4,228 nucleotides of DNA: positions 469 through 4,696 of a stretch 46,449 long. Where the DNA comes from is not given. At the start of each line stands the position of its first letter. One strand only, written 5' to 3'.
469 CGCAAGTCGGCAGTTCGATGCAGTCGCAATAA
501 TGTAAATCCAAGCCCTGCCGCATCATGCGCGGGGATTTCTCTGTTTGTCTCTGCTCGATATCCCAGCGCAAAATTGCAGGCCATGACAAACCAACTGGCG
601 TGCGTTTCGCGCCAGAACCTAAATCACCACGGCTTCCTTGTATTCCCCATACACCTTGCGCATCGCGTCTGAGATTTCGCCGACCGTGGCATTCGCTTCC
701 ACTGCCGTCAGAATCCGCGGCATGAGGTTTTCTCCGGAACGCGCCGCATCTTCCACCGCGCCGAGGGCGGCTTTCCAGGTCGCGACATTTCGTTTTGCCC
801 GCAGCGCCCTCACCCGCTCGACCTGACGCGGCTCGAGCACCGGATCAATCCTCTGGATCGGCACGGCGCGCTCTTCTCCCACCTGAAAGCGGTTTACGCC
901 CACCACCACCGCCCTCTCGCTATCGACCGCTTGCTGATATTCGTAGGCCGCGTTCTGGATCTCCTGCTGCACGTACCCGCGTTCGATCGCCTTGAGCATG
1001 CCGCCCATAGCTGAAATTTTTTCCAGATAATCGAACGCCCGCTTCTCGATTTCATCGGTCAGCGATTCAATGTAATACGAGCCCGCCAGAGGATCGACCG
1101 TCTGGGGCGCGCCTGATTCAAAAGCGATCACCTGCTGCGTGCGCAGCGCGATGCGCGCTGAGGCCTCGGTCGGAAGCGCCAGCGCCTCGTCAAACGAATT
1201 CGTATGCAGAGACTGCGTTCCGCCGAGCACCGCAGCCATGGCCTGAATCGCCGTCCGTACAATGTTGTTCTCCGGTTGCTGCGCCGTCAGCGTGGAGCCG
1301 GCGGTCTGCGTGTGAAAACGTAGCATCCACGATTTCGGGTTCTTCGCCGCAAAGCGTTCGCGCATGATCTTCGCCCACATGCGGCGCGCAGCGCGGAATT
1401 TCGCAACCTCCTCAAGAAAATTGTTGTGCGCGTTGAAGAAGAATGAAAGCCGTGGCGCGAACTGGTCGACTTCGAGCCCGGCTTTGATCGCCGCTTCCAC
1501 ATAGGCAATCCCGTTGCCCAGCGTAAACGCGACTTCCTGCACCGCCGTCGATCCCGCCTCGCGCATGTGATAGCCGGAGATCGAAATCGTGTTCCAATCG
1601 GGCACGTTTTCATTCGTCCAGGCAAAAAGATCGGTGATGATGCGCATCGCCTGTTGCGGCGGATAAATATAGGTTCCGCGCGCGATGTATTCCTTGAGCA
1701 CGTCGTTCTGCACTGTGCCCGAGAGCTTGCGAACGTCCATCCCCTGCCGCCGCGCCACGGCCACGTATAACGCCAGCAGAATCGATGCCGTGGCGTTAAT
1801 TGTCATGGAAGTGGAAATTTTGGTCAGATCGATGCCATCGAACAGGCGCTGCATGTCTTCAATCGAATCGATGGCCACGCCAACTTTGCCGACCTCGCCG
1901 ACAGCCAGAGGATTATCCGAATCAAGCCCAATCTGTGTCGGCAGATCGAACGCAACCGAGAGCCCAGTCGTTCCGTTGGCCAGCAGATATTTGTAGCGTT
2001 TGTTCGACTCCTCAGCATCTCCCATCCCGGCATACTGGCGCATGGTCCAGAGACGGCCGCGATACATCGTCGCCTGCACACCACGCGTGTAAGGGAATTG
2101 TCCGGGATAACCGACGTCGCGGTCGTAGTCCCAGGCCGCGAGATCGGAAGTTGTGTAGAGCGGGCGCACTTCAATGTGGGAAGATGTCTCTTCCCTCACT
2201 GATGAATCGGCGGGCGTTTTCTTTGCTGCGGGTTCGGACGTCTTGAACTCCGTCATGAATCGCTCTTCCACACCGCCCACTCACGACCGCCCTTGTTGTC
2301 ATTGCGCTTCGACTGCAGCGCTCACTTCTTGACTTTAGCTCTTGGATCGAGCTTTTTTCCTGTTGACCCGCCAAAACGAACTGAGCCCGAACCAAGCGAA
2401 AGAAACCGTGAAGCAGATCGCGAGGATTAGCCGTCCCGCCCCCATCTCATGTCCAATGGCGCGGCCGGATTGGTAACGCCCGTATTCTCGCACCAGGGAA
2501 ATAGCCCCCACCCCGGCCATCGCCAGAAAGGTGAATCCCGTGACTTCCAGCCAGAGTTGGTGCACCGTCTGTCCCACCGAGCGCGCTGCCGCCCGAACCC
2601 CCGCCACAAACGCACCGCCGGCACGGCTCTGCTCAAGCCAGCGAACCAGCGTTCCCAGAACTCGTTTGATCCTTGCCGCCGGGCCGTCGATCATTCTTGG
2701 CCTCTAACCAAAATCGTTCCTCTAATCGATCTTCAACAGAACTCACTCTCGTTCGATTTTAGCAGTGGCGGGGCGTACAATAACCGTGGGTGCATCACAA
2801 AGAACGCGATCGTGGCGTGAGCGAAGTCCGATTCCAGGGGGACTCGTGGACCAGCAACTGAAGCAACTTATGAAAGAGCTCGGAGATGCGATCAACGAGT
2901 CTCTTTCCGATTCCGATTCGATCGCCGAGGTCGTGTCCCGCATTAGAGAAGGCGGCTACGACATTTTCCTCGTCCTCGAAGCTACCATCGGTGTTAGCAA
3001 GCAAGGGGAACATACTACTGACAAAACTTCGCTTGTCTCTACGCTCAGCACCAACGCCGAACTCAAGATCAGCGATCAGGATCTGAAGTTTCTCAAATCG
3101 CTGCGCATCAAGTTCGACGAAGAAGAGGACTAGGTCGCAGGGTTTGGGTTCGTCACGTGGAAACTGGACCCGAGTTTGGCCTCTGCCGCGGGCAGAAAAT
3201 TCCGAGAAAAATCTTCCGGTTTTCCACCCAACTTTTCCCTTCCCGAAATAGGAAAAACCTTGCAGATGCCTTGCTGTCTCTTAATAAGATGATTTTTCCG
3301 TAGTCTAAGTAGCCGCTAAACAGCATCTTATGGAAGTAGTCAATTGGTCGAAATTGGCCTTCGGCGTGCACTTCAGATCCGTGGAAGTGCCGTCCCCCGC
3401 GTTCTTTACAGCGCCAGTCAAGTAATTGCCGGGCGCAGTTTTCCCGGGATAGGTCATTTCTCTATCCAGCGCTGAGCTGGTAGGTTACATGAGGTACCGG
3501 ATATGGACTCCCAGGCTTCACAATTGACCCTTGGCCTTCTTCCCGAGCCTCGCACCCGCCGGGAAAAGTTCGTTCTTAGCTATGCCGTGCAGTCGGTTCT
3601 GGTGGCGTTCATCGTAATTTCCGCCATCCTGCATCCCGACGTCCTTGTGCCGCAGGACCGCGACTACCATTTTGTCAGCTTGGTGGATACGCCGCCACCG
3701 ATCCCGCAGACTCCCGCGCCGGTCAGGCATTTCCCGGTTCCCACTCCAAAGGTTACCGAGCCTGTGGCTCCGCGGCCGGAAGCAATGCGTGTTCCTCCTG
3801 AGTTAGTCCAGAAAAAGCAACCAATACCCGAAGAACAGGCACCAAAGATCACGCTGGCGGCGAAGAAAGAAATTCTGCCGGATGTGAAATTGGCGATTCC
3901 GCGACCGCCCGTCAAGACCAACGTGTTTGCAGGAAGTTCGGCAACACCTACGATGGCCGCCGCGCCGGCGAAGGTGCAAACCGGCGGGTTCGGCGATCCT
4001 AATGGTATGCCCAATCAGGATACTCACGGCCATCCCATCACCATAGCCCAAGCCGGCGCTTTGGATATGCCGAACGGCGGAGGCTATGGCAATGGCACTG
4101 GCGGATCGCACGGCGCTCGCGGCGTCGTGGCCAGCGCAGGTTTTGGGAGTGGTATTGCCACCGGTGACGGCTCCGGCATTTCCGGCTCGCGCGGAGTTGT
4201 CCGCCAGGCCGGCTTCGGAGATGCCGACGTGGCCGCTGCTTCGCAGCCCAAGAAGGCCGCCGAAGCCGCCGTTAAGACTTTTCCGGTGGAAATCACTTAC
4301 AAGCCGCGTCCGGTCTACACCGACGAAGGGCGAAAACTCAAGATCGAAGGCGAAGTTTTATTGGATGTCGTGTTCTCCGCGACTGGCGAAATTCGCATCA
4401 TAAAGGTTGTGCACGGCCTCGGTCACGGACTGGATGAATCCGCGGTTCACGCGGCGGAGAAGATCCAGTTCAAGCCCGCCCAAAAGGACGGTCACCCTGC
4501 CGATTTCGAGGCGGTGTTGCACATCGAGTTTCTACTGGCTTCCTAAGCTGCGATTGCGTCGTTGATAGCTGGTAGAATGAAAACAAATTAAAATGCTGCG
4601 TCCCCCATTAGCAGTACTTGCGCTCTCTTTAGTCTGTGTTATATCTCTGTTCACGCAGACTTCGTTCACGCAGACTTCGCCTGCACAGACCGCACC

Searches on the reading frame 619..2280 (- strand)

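Call 8: search_protein_families(library=pfam, proteins=[window:619-2280:-])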
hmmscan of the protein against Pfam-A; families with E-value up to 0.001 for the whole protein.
window:619-2280:- (553 aa): 1 family
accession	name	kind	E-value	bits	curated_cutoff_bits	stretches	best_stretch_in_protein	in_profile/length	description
PF01642.28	MM_CoA_mutase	-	1.4e-234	779.9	22.1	1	31-545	1-512/512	Methylmalonyl-CoA mutase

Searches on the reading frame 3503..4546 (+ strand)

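Call 8: search_protein_families(library=pfam, proteins=[window:3503-4546:+])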
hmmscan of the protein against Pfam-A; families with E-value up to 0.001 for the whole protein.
window:3503-4546:+ (347 aa): 1 family
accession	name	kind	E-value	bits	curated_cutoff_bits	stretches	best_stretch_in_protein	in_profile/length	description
PF03544.19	TonB_C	-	2.1e-12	47.7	24.6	1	268-343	1-77/79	Gram-negative bacterial TonB protein C-terminal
